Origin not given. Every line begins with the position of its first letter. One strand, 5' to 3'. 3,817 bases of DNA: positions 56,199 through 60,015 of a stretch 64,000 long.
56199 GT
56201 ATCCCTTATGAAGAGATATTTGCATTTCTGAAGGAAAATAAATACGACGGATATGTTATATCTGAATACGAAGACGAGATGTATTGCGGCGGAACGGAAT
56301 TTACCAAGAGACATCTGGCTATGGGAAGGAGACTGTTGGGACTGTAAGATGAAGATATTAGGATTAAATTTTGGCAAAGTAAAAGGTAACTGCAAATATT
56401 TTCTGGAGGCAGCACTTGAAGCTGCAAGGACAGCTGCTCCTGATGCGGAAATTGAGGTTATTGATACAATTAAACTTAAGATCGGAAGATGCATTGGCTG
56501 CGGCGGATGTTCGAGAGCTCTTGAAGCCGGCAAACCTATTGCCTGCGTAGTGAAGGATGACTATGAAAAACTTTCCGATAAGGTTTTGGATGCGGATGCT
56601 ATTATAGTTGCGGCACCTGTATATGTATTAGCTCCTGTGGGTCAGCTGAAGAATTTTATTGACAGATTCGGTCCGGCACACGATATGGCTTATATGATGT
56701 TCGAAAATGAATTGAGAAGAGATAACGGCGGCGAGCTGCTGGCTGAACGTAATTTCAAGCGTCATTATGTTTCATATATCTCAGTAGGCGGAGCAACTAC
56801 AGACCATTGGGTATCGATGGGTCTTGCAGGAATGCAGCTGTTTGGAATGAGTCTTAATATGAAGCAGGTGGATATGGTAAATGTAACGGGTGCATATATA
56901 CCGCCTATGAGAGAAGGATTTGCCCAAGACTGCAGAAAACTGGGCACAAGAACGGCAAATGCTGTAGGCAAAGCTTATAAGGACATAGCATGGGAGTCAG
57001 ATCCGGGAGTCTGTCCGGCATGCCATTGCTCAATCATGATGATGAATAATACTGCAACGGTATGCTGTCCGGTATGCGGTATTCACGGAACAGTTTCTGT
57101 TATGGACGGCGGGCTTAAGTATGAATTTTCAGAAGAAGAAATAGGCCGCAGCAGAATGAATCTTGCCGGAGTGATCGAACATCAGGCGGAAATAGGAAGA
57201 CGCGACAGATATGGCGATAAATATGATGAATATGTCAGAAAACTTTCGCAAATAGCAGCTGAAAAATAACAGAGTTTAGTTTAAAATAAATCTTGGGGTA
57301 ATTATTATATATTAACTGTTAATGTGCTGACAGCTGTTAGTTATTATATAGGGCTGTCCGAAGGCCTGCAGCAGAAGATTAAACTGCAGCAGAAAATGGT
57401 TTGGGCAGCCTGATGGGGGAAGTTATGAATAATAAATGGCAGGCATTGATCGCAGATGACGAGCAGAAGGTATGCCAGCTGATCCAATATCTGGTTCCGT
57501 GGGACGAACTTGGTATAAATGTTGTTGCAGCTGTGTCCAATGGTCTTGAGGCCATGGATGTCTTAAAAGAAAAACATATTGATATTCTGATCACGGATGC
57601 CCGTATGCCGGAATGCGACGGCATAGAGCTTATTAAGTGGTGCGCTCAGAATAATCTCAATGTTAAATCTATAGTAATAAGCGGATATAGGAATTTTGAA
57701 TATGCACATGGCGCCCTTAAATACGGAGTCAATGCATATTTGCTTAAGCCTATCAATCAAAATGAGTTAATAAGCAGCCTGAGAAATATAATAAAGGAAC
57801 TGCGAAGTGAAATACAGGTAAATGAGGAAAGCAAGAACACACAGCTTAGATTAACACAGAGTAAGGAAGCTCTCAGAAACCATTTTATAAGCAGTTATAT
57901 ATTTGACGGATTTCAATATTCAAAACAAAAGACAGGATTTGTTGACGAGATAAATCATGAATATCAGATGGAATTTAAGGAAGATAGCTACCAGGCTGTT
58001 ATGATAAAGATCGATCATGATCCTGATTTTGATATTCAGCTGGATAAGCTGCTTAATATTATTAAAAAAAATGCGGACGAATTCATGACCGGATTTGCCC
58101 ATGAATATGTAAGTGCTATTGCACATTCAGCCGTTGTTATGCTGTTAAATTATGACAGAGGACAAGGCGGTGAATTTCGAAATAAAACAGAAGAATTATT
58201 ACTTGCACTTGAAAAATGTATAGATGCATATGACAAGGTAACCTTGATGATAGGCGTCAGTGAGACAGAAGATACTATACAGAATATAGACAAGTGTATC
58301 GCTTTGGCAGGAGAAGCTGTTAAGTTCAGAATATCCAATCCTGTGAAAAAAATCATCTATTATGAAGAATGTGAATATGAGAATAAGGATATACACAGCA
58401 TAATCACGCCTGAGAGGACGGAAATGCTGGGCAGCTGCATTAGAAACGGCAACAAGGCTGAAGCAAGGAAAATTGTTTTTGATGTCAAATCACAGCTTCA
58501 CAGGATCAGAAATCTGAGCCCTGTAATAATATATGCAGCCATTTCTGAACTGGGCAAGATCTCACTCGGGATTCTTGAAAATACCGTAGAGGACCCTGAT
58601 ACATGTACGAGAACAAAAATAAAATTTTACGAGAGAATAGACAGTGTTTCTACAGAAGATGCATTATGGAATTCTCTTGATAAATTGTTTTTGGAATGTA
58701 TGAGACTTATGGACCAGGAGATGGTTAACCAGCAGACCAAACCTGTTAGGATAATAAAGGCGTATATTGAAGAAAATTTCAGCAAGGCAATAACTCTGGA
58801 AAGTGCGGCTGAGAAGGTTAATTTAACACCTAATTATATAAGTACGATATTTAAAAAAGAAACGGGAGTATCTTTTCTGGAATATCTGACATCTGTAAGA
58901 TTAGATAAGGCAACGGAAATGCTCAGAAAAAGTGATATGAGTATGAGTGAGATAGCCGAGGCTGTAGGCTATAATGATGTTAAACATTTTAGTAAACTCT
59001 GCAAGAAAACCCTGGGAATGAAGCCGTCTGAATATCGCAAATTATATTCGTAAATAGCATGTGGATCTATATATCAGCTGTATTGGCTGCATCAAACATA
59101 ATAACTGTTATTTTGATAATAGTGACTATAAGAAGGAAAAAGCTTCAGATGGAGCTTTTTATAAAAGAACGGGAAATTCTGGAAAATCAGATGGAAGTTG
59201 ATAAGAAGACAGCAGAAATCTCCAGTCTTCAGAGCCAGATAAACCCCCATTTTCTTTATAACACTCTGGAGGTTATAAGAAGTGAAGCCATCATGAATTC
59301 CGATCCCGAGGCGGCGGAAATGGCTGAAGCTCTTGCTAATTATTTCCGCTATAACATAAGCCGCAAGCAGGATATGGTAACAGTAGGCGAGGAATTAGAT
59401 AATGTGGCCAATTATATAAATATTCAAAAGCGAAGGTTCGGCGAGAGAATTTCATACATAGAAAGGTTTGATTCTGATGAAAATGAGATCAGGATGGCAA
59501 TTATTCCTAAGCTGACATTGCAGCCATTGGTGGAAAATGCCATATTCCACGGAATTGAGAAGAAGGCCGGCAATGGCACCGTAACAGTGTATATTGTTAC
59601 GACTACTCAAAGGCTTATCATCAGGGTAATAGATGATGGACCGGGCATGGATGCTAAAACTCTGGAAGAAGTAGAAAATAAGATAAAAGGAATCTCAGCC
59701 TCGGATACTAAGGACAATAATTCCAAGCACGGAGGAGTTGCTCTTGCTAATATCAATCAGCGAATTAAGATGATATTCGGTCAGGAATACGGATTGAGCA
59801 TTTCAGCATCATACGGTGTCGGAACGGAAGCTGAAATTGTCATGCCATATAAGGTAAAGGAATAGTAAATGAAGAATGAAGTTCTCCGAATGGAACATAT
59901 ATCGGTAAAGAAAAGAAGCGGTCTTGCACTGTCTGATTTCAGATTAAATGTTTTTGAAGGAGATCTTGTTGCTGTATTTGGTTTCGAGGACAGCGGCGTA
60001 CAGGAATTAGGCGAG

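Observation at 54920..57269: C-glycoside deglycosidase-like two-subunit enzyme with a non-canonical redox partner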

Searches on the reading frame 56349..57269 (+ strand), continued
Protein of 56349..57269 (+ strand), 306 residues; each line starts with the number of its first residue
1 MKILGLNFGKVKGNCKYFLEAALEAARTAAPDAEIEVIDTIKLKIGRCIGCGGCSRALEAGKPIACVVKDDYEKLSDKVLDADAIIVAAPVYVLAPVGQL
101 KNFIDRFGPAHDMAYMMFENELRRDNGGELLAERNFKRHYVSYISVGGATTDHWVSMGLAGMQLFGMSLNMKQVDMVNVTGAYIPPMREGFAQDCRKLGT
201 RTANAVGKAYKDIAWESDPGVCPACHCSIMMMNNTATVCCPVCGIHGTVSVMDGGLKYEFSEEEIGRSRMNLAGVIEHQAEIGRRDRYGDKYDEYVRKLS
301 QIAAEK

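Call 45: search_solved_structures(query=L008:9162-10130:+, max_evalue=0.001, show_alignments=1)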
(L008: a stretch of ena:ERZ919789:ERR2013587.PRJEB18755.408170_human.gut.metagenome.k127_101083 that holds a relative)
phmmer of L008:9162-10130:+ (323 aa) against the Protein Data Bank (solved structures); distinct sequences matched with E-value up to 0.001: 1.
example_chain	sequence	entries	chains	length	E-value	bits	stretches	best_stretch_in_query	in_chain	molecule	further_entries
7d38_A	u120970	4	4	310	3.4e-37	131.5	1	1-291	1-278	Cd1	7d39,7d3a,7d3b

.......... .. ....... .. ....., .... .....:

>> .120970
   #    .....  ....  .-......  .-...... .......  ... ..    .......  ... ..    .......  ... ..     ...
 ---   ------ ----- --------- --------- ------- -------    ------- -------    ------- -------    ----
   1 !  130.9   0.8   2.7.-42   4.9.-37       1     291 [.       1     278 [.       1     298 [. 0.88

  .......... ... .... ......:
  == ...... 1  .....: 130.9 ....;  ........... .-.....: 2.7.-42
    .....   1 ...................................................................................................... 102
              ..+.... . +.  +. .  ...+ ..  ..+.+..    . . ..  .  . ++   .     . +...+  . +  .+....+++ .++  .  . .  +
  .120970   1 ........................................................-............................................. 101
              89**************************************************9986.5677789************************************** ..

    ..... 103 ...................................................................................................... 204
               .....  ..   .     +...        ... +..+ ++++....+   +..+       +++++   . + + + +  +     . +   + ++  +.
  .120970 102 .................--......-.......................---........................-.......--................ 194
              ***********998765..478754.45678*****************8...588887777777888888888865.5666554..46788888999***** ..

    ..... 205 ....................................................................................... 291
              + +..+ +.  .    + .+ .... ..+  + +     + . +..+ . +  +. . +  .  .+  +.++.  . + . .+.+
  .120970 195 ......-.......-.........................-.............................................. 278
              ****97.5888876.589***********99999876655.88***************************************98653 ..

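Call 60: predict_structure(alignment_id=A2)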
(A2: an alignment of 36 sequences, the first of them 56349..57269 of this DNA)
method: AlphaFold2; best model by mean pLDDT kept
length: 306 residues; sequences in the alignment: 36
mean_pLDDT: 90.9   pTM: 0.90
mean pLDDT of the five models: 90.9, 90.3, 90.1, 88.1, 87.8
residues with pLDDT >= 90: 205; 70-90: 97; 50-70: 4; < 50: 0
segments of 3 or more residues with pLDDT < 50: none
pLDDT, mean of each block of 10 residues (from residue 1): 97 97 98 98 95 93 93 96 97 81 89 94 93 93 91 79 89 92 91 97 93 76 86 89 91 87 89 89 87 93 85
secondary structure, 60 per line:
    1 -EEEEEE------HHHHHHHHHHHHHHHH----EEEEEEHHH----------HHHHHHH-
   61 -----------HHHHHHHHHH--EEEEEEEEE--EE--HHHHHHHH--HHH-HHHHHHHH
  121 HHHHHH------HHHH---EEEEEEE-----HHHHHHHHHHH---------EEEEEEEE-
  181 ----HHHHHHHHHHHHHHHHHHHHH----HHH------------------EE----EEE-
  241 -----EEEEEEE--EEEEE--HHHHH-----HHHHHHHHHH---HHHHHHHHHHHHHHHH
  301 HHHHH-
elements in order: E2-7 H14-29 E34-39 H53-59 H72-81 E84-92 H99-106 H113-126 H133-136 E140-146 H152-162 E172-179 H185-205 E237-239 E246-252 E255-259 H262-266 H272-281 H285-305

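Call 63: fold_search(model_id=the predicted structure, library=pdb)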
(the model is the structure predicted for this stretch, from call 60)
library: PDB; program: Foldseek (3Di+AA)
matches with E <= 10: 1483; with E <= 0.001: 235
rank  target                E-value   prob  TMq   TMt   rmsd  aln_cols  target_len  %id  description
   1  7d38                  2.1e-21  1.00  0.76  0.80   8.6       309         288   24  flavone reductase (released 2021-03-03)
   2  6jxs_B                7.6e-10  1.00  0.44  0.61   5.0       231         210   14  Crystal Structure of Indigo reductase (Y151F) from Bacillus smithii type strain DSM 4216 (released 2020-04-01)
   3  6jxn_C                1.2e-09  1.00  0.44  0.61   5.0       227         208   16  Crystal Structure of Indigo reductase from Bacillus smithii type strain DSM 4216 (released 2020-04-01)
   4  6jxn_B                1.4e-09  1.00  0.45  0.61   5.0       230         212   14  Crystal Structure of Indigo reductase from Bacillus smithii type strain DSM 4216 (released 2020-04-01)
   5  3p0r                  1.5e-09  1.00  0.42  0.58   5.5       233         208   17  Crystal structure of azoreductase from Bacillus anthracis str. Sterne (released 2010-10-20)
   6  3w77_A                1.7e-09  1.00  0.43  0.59   5.4       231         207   16  Crystal Structure of azoreductase AzrA (released 2014-02-12)
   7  6jxn_A                3.3e-09  1.00  0.45  0.61   6.2       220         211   14  Crystal Structure of Indigo reductase from Bacillus smithii type strain DSM 4216 (released 2020-04-01)
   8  9c0w_A                3.9e-09  1.00  0.46  0.63   5.2       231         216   13  AzrC from Bacillus pacificus ROC1 bound to malachite green (released 2025-02-05)
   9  3w78_A                5.0e-09  1.00  0.47  0.66   4.5       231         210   13  Crystal Structure of azoreductase AzrC in complex with NAD(P)-inhibitor Cibacron Blue (released 2014-02-12)
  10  4n9q_A                5.0e-09  1.00  0.47  0.66   5.7       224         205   12  Crystal structure of paAzoR1 bound to ubiquinone-1 (released 2014-06-11)
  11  2v9c_A                5.9e-09  1.00  0.46  0.66   4.4       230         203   13  X-ray Crystallographic Structure of a Pseudomonas aeruginosa Azoreductase in Complex with Methyl Red. (released 2007-11-13)
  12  4n65_A                6.7e-09  1.00  0.45  0.64   5.7       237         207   12  Crystal structure of paAzoR1 bound to anthraquinone-2-sulphonate (released 2014-06-11)
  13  2hpv_A                7.1e-09  1.00  0.43  0.60   5.2       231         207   18  Crystal structure of FMN-Dependent azoreductase from Enterococcus faecalis (released 2006-09-12)
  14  6jxs_A                7.5e-09  1.00  0.44  0.61   4.8       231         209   13  Crystal Structure of Indigo reductase (Y151F) from Bacillus smithii type strain DSM 4216 (released 2020-04-01)
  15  6jxs_C                7.5e-09  1.00  0.45  0.61   5.6       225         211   13  Crystal Structure of Indigo reductase (Y151F) from Bacillus smithii type strain DSM 4216 (released 2020-04-01)
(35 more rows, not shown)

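Call 75: find_encoding_contigs(protein=P0002, flank=8000, max_places=2)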
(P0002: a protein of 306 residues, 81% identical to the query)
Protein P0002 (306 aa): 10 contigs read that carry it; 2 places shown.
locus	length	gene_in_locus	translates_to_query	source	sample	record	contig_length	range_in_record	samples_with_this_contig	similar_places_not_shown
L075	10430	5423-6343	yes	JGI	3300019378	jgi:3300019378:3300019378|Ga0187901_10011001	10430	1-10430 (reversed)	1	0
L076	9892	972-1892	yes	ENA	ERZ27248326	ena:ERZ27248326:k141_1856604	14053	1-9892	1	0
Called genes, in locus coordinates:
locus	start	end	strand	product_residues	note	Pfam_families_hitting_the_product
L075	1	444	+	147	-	?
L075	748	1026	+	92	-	-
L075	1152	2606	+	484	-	PF00890:FAD_binding_2, PF01266:DAO, PF01946:Thi4 (faint), PF03486:HI0933_like, PF07992:Pyr_redox_2 (faint), PF12831:FAD_oxidored, PF13450:NAD_binding_8 (faint)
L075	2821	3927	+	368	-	PF01408:GFO_IDH_MocA, PF22725:GFO_IDH_MocA_C3, PF02894:GFO_IDH_MocA_C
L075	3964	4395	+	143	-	PF19906:CGDB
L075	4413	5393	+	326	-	PF01261:AP_endonuc_2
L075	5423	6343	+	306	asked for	PF02525:Flavodoxin_2 (weak), PF03358:FMN_red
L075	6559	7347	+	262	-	PF01925:TauE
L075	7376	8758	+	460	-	PF14269:Arylsulfotran_2, PF05935:Arylsulfotrans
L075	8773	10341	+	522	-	PF00884:Sulfatase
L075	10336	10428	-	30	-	?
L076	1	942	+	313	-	?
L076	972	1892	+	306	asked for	PF02525:Flavodoxin_2 (weak), PF03358:FMN_red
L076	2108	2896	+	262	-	PF01925:TauE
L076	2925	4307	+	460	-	PF14269:Arylsulfotran_2, PF05935:Arylsulfotrans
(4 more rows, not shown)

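Call 76: find_encoding_contigs(protein=P0005, flank=8000, max_places=2)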
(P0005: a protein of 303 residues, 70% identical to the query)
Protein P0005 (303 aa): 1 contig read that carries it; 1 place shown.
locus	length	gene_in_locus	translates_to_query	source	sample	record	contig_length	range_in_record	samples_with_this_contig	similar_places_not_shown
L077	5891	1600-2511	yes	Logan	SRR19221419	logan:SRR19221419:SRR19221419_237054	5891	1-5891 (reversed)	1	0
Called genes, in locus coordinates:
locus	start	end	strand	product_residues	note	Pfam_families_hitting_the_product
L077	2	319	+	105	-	?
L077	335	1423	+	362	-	PF01408:GFO_IDH_MocA, PF02894:GFO_IDH_MocA_C, PF22725:GFO_IDH_MocA_C3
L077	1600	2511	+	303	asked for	PF02525:Flavodoxin_2, PF03358:FMN_red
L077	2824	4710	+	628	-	PF07833:Cu_amine_oxidN1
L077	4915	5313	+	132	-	PF08281:Sigma70_r4_2 (weak)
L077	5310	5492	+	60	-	PF12645:HTH_16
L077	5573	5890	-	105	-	?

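Call 84: search_solved_structures(query=L075:2821-3927:+, max_evalue=1e-10, show_alignments=0)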
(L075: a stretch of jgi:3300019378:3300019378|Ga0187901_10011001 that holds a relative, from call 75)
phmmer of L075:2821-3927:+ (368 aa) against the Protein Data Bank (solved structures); distinct sequences matched with E-value up to 1e-10: 51.
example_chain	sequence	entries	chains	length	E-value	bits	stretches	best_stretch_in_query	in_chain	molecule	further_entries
7xr9_A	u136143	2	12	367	1.1e-195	653.5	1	1-364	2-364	DgpA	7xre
9m3d_B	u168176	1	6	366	9.3e-128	430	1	1-364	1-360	DgpA1 from W974-1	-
3e18_A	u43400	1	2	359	1.4e-24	90.5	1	3-213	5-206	oxidoreductase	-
3ec7_A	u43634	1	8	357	4.2e-24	88.9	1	4-166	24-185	Putative Dehydrogenase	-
5a02_A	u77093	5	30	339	7.1e-23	84.9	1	6-193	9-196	ALDOSE-ALDOSE OXIDOREDUCTASE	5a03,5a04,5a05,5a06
3ezy_A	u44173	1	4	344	1.1e-22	84.3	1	4-202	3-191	Dehydrogenase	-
3q2k_A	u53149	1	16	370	1.2e-21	80.8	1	3-203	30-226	oxidoreductase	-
3q2i_A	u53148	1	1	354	1.6e-21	80.4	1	3-203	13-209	dehydrogenase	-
6a3f_A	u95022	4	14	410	2.9e-20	76.3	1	36-254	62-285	Putative dehydrogenase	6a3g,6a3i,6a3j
6jw6_A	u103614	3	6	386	4.5e-20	75.7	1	2-278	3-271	Dehydrogenase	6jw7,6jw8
4h3v_A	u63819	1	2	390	9e-20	74.7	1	42-252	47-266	Oxidoreductase domain protein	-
3fd8_A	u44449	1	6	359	1.6e-18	70.5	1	4-160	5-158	Oxidoreductase, Gfo/Idh/MocA family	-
3i23_A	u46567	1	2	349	1.7e-18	70.4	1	4-160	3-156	Oxidoreductase, Gfo/Idh/MocA family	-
1evj_A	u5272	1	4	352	6e-18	68.7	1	8-200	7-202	GLUCOSE-FRUCTOSE OXIDOREDUCTASE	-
4gqa_A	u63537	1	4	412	6.7e-18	68.5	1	2-197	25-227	NAD binding Oxidoreductase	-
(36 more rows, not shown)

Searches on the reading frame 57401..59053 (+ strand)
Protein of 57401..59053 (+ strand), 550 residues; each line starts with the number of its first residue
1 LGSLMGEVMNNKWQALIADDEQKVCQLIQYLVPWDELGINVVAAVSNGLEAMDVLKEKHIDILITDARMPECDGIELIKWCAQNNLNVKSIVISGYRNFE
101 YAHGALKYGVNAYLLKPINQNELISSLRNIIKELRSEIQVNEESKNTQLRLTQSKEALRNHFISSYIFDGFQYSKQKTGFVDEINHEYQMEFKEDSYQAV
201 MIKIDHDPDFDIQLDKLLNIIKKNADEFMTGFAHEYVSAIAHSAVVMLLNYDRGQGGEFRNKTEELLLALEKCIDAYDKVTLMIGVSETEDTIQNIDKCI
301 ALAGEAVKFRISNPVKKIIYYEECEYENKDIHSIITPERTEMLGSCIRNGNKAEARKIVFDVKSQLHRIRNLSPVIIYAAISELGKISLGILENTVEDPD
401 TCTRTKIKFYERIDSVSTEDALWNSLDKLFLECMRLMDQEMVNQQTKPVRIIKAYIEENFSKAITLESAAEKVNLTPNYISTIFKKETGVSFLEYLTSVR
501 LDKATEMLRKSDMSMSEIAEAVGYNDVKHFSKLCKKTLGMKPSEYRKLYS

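Call 3: search_protein_families(library=pfam, proteins=[window:57401-59053:+], max_evalue=0.01)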
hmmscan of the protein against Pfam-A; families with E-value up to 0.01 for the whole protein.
window:57401-59053:+ (550 aa): 3 families
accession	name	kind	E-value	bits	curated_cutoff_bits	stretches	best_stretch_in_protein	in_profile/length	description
PF12833.13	HTH_18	-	2.6e-24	85.7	33.6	1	470-547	2-79/80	Helix-turn-helix domain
PF00072.30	Response_reg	-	3.6e-24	85.5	30.2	1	16-127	2-110/111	Response regulator receiver domain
PF00165.29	HTH_AraC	-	5e-19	68.4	26.6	2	508-547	1-42/42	Bacterial regulatory helix-turn-helix proteins, AraC family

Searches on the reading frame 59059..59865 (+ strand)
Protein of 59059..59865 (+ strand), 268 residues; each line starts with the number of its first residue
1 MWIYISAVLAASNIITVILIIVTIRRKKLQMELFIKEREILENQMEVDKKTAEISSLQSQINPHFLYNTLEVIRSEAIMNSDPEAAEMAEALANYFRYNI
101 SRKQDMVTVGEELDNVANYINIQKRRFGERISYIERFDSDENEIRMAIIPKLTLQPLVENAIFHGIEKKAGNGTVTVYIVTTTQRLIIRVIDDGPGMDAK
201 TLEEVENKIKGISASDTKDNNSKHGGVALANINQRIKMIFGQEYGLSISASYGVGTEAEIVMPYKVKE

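Call 3: search_protein_families(library=pfam, proteins=[window:59059-59865:+], max_evalue=0.01)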
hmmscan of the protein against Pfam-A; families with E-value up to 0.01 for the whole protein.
window:59059-59865:+ (268 aa): 4 families
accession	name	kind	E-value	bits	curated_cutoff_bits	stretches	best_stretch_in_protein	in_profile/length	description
PF06580.19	His_kinase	-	9e-28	96.8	25.2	1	52-131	1-81/81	Histidine kinase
PF02518.31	HATPase_c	-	7.2e-10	39.7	26.4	1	154-264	10-109/111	Histidine kinase-, DNA gyrase B-, and HSP90-like ATPase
PF13581.12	HATPase_c_2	-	0.00021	21.7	27.4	1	157-231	39-104/127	Histidine kinase-like ATPase domain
PF13589.12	HATPase_c_3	-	0.0012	19.3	25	1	170-234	17-84/137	Histidine kinase-, DNA gyrase B-, and HSP90-like ATPase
